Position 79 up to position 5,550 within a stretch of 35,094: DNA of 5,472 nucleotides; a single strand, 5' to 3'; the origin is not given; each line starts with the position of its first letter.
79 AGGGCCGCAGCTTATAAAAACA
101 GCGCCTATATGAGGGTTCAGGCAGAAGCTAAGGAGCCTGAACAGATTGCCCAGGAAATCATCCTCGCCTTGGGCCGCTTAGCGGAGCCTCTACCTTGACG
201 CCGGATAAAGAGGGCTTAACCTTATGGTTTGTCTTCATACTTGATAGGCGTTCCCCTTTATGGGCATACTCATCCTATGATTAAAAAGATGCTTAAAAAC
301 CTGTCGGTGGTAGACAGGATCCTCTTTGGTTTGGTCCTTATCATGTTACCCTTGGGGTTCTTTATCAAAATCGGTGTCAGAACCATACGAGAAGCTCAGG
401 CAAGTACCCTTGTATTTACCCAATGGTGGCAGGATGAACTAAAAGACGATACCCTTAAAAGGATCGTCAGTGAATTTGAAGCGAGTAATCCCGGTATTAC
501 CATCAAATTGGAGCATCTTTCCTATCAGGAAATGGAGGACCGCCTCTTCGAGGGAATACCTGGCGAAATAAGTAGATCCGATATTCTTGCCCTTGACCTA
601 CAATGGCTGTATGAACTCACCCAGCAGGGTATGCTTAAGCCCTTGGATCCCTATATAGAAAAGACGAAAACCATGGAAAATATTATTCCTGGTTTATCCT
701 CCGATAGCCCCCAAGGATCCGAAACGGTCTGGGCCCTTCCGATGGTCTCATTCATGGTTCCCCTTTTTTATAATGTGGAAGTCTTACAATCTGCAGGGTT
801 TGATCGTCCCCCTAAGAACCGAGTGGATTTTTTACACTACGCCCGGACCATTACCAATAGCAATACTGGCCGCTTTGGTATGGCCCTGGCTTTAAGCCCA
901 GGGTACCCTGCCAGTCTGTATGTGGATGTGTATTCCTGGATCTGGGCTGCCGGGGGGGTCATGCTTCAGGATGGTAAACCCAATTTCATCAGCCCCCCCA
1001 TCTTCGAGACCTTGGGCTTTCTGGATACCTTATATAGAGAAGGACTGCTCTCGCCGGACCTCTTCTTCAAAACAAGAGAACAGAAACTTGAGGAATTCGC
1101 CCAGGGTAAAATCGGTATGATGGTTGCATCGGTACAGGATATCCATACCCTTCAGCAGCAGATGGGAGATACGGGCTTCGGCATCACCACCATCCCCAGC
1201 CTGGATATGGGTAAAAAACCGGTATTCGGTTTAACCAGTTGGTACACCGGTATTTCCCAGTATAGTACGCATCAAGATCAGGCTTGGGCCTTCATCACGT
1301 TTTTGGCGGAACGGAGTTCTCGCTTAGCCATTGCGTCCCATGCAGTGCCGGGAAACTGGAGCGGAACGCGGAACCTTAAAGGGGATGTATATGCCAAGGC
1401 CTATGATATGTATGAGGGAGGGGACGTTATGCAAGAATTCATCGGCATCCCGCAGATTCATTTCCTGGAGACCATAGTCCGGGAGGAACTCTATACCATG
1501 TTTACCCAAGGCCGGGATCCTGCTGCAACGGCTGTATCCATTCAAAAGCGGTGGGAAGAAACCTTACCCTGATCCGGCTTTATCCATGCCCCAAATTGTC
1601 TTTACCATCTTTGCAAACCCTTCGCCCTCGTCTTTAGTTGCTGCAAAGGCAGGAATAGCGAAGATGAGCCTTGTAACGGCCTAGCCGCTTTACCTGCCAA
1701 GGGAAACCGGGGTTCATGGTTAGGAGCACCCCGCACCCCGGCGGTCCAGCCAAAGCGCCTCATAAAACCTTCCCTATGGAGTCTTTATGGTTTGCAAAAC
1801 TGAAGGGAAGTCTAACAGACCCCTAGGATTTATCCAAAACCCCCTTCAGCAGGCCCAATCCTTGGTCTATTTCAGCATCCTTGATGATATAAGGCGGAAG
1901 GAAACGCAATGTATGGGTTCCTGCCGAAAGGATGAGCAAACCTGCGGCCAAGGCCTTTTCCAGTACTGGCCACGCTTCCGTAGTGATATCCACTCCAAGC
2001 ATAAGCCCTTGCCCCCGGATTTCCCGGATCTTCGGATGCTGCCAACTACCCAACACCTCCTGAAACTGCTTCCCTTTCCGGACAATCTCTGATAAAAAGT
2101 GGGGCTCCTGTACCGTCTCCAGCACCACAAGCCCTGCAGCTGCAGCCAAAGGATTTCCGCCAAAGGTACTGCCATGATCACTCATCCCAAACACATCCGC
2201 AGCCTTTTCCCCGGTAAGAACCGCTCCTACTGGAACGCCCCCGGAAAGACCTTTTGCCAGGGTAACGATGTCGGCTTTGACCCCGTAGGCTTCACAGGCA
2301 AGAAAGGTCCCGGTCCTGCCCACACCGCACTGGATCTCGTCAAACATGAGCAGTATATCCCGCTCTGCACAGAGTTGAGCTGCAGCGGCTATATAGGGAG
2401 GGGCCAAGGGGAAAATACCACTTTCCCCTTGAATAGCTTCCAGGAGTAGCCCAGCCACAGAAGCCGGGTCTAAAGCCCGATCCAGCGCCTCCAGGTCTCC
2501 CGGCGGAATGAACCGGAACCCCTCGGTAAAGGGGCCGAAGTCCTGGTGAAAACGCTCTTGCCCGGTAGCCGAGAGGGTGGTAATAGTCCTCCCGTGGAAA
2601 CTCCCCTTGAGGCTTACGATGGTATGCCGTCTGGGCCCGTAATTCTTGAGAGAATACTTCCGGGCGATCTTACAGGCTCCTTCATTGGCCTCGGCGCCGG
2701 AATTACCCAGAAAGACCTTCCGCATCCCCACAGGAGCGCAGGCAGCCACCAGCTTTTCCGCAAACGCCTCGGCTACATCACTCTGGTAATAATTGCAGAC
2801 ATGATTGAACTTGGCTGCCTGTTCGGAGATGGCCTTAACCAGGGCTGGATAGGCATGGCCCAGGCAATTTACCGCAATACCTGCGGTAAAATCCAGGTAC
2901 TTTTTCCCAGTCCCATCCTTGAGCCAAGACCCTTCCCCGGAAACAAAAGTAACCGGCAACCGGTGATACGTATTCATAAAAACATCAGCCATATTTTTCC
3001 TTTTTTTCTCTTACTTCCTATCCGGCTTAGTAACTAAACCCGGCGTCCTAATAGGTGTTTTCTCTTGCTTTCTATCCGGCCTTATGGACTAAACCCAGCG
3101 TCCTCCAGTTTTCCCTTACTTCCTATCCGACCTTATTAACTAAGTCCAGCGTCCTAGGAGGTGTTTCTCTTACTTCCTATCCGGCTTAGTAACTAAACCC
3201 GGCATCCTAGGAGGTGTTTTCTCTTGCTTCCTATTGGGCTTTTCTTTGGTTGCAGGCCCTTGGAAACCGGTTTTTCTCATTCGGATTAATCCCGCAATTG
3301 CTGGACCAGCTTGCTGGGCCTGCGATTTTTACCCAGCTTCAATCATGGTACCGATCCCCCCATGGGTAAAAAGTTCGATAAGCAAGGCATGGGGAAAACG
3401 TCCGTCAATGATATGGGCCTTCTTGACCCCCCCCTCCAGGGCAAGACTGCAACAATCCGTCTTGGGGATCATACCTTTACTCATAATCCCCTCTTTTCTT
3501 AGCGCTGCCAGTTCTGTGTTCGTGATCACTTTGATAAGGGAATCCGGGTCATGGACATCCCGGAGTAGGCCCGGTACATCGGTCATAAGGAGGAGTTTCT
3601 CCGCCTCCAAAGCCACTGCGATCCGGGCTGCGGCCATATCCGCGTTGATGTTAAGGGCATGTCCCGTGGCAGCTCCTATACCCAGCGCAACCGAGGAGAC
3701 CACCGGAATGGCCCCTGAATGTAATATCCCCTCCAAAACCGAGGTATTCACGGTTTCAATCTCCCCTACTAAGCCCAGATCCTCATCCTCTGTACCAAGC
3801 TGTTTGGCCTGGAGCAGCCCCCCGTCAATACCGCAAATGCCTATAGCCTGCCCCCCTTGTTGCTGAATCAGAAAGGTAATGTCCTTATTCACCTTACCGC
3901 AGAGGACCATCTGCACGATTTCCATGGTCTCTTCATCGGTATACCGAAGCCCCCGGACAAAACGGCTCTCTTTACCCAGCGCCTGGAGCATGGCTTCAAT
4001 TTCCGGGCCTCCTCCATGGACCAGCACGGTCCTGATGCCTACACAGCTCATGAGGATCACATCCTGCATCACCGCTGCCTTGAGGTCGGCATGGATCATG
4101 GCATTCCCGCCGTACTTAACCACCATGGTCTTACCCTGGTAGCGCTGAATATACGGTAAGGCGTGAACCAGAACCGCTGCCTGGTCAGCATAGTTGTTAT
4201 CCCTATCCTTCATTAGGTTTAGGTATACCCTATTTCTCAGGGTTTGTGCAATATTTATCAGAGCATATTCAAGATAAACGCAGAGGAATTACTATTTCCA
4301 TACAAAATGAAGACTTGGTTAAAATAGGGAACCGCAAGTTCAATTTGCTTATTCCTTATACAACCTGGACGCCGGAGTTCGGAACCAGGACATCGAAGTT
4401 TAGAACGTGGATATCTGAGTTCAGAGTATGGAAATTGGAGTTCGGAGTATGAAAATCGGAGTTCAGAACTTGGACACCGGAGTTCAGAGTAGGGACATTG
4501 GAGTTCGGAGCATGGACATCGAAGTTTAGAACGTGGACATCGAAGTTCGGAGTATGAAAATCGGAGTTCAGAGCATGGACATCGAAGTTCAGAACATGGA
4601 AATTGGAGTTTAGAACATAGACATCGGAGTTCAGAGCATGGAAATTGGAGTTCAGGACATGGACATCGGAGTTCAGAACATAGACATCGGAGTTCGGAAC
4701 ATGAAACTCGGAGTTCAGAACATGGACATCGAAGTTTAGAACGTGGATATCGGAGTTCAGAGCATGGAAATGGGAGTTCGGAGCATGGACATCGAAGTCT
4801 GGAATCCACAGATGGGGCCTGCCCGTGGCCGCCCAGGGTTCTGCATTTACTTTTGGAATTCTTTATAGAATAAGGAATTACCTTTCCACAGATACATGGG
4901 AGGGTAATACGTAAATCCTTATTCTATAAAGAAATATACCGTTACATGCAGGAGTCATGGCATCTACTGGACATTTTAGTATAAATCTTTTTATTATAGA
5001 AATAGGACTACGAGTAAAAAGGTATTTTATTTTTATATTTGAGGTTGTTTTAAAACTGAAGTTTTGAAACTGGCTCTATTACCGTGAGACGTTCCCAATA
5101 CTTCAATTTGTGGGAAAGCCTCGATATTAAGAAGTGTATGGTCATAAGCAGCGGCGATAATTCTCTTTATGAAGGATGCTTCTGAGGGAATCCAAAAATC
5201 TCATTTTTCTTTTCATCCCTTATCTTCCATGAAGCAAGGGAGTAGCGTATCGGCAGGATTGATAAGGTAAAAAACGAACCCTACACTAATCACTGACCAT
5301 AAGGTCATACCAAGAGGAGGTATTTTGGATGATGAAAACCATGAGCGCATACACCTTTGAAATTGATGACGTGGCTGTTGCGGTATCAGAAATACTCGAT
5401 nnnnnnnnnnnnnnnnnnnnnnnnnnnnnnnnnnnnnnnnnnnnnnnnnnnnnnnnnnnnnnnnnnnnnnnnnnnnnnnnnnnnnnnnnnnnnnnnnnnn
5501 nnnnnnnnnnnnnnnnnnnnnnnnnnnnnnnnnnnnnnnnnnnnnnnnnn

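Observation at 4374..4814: Strict 21-bp x 20 tandem array, indel-free but rich in substitutions, in the divergent argB / FIST-gene intergenic region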

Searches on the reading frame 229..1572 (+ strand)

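Call 9: search_protein_families(library=pfam, proteins=[window:229-1572:+])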
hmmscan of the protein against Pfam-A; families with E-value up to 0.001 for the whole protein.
window:229-1572:+ (447 aa): 2 families
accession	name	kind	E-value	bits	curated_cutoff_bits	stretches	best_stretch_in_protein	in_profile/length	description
PF01547.30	SBP_bac_1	-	2.3e-25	90.7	26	1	74-361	6-302/307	Bacterial extracellular solute-binding protein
PF13416.11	SBP_bac_8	-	3.5e-22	79.9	27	1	79-364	2-248/279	Bacterial extracellular solute-binding protein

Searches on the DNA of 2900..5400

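Call 7: search_rna_families(source=window, start=2900, end=5400, threshold=evalue, max_evalue=10)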
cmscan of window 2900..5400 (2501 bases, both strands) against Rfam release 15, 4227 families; matches with E-value up to 10: 3.
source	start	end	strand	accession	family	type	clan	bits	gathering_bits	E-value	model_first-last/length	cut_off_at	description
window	4859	4933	-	RF01859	Phe_leader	Cis-reg; leader;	-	22.7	55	0.97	17-91/125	no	Phenylalanine leader peptide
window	5137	5222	-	RF00204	snoR12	Gene; snRNA; snoRNA; CD-box;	-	20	39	2.1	1-83/83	no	Small nucleolar RNA R12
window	5207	5282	+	RF00736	mir-320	Gene; miRNA;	-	17.5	55.5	1.5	1-76/76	no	mir-320 microRNA precursor family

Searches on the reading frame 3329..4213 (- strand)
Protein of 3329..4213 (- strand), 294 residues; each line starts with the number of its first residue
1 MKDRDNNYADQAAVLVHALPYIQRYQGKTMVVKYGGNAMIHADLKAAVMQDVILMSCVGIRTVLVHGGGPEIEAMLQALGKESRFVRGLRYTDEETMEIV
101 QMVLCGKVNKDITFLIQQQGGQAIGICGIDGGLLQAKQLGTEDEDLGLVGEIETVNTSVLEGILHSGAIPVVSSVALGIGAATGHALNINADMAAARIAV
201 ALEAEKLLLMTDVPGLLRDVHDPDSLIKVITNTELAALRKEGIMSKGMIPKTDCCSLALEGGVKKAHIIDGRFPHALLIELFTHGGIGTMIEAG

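Call 9: search_protein_families(library=pfam, proteins=[window:3329-4213:-])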
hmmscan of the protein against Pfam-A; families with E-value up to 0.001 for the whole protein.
window:3329-4213:- (294 aa): 1 family
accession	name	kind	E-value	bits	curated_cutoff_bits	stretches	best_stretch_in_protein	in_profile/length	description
PF00696.33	AA_kinase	-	2.7e-43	148.8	24.9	1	28-270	1-234/234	Amino acid kinase family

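Call 16: find_encoding_contigs(protein=window:3329-4213:-, flank=10000, max_places=10)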
Protein window:3329-4213:- (294 aa): no gene with exactly this product is on record in the collection.

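Call 67: find_homologous_proteins(query=window:3329-4213:-, max_evalue=1e-80)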
Query window:3329-4213:- (294 aa): 7280 proteins with E <= 1e-80 among 8000 candidates; the best 120 are listed.
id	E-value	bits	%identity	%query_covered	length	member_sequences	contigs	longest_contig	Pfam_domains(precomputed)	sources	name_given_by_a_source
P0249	1.2e-185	633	100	100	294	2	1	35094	PF00696.34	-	-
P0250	6.9e-167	572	90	100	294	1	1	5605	PF00696.34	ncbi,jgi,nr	ncbi:MAG: acetylglutamate kinase [Treponema sp.]|jgi:acetylglutamate kinase|nr:acetylglutamate kinas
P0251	3.3e-165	566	91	100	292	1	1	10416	PF00696.34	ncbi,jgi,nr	ncbi:MAG: acetylglutamate kinase [Treponema sp.]|jgi:acetylglutamate kinase|nr:acetylglutamate kinas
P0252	2.9e-164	563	91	100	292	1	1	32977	PF00696.34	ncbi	ncbi:acetylglutamate kinase [Hollandina sp. SP2]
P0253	8.1e-161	552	88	100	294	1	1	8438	PF00696.34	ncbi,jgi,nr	ncbi:MAG: acetylglutamate kinase [Treponema sp.]|jgi:acetylglutamate kinase|nr:acetylglutamate kinas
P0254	2.0e-160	551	88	100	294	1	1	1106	PF00696.34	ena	-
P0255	1.3e-159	548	87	100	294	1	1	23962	PF00696.34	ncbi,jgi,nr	ncbi:MAG: acetylglutamate kinase [Treponema sp.]|jgi:acetylglutamate kinase|nr:acetylglutamate kinas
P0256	9.0e-154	529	86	100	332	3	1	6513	PF00696.34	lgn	-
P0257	5.5e-153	526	84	100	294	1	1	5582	PF00696.34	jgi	jgi:acetylglutamate kinase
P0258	1.0e-152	525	83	100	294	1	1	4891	PF00696.34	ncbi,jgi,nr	ncbi:MAG: acetylglutamate kinase [Spirochaetaceae bacterium]|jgi:acetylglutamate kinase|nr:acetylglu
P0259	2.0e-152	524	84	100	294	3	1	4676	PF00696.34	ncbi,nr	ncbi:MAG: acetylglutamate kinase [Treponema sp.]|nr:acetylglutamate kinase [Treponema sp.]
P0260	1.8e-146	505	82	99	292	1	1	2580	PF00696.34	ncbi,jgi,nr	ncbi:MAG: acetylglutamate kinase [Treponema sp.]|jgi:acetylglutamate kinase|nr:acetylglutamate kinas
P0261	1.6e-140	485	78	99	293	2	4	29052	PF00696.34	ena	-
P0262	6.2e-140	483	77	99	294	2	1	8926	PF00696.34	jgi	jgi:acetylglutamate kinase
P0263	2.6e-139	481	78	99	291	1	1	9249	PF00696.34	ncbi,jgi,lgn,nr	ncbi:MAG: acetylglutamate kinase [Spirochaetaceae bacterium]|jgi:acetylglutamate kinase|nr:acetylglu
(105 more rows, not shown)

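Call 69: find_encoding_contigs(protein=P0252, flank=6000, max_places=3)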
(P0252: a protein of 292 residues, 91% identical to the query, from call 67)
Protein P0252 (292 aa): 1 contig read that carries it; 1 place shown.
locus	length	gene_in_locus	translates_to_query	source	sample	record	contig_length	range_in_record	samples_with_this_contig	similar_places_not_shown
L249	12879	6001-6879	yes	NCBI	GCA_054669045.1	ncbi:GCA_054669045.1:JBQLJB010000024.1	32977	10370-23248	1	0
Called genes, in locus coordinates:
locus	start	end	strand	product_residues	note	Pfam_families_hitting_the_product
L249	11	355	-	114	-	PF13612:DDE_Tnp_1_3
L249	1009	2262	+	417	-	PF00248:Aldo_ket_red, PF13183:Fer4_8 (faint), PF13187:Fer4_9, PF13534:Fer4_17 (weak)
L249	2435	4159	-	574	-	PF00512:HisKA, PF02518:HATPase_c, PF00072:Response_reg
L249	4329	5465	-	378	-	PF08495:FIST, PF10442:FIST_C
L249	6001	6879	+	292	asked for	PF00696:AA_kinase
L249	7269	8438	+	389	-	PF00202:Aminotran_3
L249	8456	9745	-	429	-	PF01547:SBP_bac_1, PF13416:SBP_bac_8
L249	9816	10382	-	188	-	PF01202:SKI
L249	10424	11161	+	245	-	PF13367:PrsW-protease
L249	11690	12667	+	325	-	PF01544:CorA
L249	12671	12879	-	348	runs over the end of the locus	PF01553:Acyltransferase (weak)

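Call 70: find_encoding_contigs(protein=P0251, flank=6000, max_places=3)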
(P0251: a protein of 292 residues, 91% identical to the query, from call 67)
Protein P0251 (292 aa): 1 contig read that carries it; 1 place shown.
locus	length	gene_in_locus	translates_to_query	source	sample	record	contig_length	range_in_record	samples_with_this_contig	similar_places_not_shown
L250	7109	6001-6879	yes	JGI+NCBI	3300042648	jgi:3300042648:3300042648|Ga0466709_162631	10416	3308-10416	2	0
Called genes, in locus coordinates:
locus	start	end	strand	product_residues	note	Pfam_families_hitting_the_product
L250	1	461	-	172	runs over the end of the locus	PF05198:IF3_N, PF00707:IF3_C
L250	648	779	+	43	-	-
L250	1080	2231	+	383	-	PF00248:Aldo_ket_red, PF13183:Fer4_8 (weak), PF13187:Fer4_9, PF13534:Fer4_17 (weak)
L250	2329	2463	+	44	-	-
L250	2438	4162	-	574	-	PF08448:PAS_4 (weak), PF13426:PAS_9 (weak), PF00512:HisKA, PF02518:HATPase_c, PF00072:Response_reg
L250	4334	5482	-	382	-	PF08495:FIST, PF10442:FIST_C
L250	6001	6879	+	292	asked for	PF00696:AA_kinase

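Call 71: find_encoding_contigs(protein=P0255, flank=6000, max_places=3)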
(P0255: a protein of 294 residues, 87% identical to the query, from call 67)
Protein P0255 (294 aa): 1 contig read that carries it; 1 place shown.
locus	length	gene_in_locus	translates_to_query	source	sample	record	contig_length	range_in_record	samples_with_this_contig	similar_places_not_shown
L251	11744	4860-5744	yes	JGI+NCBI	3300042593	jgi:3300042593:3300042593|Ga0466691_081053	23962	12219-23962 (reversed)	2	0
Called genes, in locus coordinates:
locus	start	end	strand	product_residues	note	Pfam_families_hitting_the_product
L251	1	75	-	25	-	?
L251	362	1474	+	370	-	PF00248:Aldo_ket_red, PF13183:Fer4_8 (weak), PF13187:Fer4_9, PF13534:Fer4_17 (weak)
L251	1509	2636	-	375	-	PF00512:HisKA, PF02518:HATPase_c, PF00072:Response_reg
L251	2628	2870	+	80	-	-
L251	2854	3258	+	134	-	-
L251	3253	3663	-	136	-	PF10442:FIST_C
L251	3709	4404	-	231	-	PF08495:FIST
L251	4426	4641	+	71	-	-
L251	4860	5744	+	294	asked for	PF00696:AA_kinase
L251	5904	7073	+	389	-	PF00202:Aminotran_3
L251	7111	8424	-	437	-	PF01547:SBP_bac_1, PF13416:SBP_bac_8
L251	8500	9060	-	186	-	PF01202:SKI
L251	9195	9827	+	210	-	PF13367:PrsW-protease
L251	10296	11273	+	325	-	PF01544:CorA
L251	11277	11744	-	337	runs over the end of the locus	PF01553:Acyltransferase (weak)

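Call 72: find_encoding_contigs(protein=P0250, flank=6000, max_places=3)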
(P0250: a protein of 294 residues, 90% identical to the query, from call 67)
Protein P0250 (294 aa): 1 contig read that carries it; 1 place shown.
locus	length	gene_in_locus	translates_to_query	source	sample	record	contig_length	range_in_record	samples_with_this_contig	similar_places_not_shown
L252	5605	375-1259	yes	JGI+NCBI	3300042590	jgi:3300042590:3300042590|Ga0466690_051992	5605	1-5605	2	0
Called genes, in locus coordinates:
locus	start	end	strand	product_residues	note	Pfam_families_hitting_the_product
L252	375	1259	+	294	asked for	PF00696:AA_kinase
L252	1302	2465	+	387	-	PF00202:Aminotran_3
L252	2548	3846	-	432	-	PF01547:SBP_bac_1, PF13416:SBP_bac_8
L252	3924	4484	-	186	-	PF01202:SKI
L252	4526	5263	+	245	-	PF13367:PrsW-protease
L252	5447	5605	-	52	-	?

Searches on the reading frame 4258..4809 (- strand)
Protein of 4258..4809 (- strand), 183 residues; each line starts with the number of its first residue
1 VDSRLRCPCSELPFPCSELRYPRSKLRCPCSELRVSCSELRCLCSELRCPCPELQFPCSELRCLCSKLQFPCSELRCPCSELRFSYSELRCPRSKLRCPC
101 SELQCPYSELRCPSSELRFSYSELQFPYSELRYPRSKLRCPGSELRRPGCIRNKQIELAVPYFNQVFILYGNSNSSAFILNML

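Call 9: search_protein_families(library=pfam, proteins=[window:4258-4809:-])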
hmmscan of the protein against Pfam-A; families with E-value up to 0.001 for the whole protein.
window:4258-4809:- (183 aa): 0 families

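Call 76: search_protein_representatives(protein=window:4258-4809:-)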
Query: 183 residues. Proteins with E-value up to 0.001 (for the whole library): 674; up to 1e-10: 77; up to 1e-30: 8. The best 150 are listed.
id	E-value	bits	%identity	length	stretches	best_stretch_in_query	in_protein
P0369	1.7e-85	302.1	24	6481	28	13-161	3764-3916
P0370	8.2e-79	280.3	23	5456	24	12-160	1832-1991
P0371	2.3e-51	190.8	22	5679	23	4-117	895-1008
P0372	2.2e-43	164.7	23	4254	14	4-117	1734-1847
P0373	2.5e-43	164.5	21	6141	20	11-119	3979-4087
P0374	9.8e-42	159.4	50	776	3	10-146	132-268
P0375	4.4e-34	134.4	29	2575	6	9-132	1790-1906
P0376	8.8e-31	123.6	22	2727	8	8-131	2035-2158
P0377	5.1e-29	117.9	38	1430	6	8-114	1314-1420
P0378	4.0e-27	111.7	47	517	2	11-146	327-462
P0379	5.2e-27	111.3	25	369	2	8-177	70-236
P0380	6.8e-25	104.4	38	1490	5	6-149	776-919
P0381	2.0e-24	102.9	19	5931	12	12-163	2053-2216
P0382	4.5e-24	101.7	18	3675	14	46-150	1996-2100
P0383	5.7e-24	101.4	23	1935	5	6-163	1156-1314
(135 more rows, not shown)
